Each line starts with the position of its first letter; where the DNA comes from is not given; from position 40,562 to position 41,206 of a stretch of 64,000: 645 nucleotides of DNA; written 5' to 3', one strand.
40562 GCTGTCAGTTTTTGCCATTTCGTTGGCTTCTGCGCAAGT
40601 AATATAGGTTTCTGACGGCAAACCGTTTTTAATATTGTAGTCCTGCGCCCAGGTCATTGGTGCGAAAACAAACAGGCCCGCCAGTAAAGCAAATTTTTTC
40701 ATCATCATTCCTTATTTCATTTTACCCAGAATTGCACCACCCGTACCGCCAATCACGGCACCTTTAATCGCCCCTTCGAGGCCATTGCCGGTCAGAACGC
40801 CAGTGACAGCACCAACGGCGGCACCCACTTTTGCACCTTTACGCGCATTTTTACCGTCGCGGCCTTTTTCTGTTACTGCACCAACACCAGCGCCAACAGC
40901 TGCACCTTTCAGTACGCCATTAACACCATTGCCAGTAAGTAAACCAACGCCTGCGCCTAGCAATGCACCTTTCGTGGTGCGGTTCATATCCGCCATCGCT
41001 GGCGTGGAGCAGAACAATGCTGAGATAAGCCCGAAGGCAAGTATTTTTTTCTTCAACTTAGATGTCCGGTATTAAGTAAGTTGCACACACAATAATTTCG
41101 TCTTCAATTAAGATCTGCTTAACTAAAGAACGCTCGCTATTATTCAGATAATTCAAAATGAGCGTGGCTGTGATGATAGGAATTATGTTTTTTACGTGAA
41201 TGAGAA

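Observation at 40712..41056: YmgG is built from tandem glycine-zipper blocks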

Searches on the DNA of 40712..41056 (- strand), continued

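Call 52: search_dna_similar(query=L006:1585-1763:+, collection=ecoli_genomes, mode=near, rows=best, max_rows=8)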
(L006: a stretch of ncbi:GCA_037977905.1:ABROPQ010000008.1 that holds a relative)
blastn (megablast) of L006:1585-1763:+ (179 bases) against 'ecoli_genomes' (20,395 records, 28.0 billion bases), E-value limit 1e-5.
Records with a match: 5110; places in all: 5112; records where one place covers at least 80% of the query: 5109.
Genomes with a match: 5108 of 5426; with a place that covers at least 80% of the query: 5107. Places per genome that has any: lowest 1, median 1, highest 2. On chromosomes: 5100 places; on plasmids: 12.
Best place of each record, by identity: 90-95% 5100; 80-90% 10.
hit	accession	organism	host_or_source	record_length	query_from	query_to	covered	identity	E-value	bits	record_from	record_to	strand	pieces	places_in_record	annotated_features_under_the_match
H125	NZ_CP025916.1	Escherichia coli strain 120899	Homo sapiens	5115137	1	179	100%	93.7%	3e-71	276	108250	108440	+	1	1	ymgG: YMGG-like glycine zipper-containing protein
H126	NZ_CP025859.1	Escherichia coli strain 504239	Homo sapiens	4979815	1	179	100%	93.7%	3e-71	276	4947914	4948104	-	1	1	ymgG: YMGG-like glycine zipper-containing protein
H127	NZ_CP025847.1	Escherichia coli strain 602354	Homo sapiens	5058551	1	179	100%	93.7%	3e-71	276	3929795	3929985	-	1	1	ymgG: YMGG-like glycine zipper-containing protein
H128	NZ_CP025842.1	Escherichia coli strain 720632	Homo sapiens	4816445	1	179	100%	93.7%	3e-71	276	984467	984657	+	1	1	ymgG: YMGG-like glycine zipper-containing protein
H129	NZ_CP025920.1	Escherichia coli strain 103605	Homo sapiens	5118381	1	179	100%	93.7%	3e-71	276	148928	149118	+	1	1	ymgG: YMGG-like glycine zipper-containing protein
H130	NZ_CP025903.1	Escherichia coli strain 300709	Homo sapiens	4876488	1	179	100%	93.7%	3e-71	276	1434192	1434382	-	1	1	ymgG: YMGG-like glycine zipper-containing protein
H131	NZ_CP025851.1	Escherichia coli strain 510016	Homo sapiens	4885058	1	179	100%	93.7%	3e-71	276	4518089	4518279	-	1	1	ymgG: YMGG-like glycine zipper-containing protein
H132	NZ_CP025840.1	Escherichia coli strain 214-4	Homo sapiens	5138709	1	179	100%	93.7%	3e-71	276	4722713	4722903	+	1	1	ymgG: YMGG-like glycine zipper-containing protein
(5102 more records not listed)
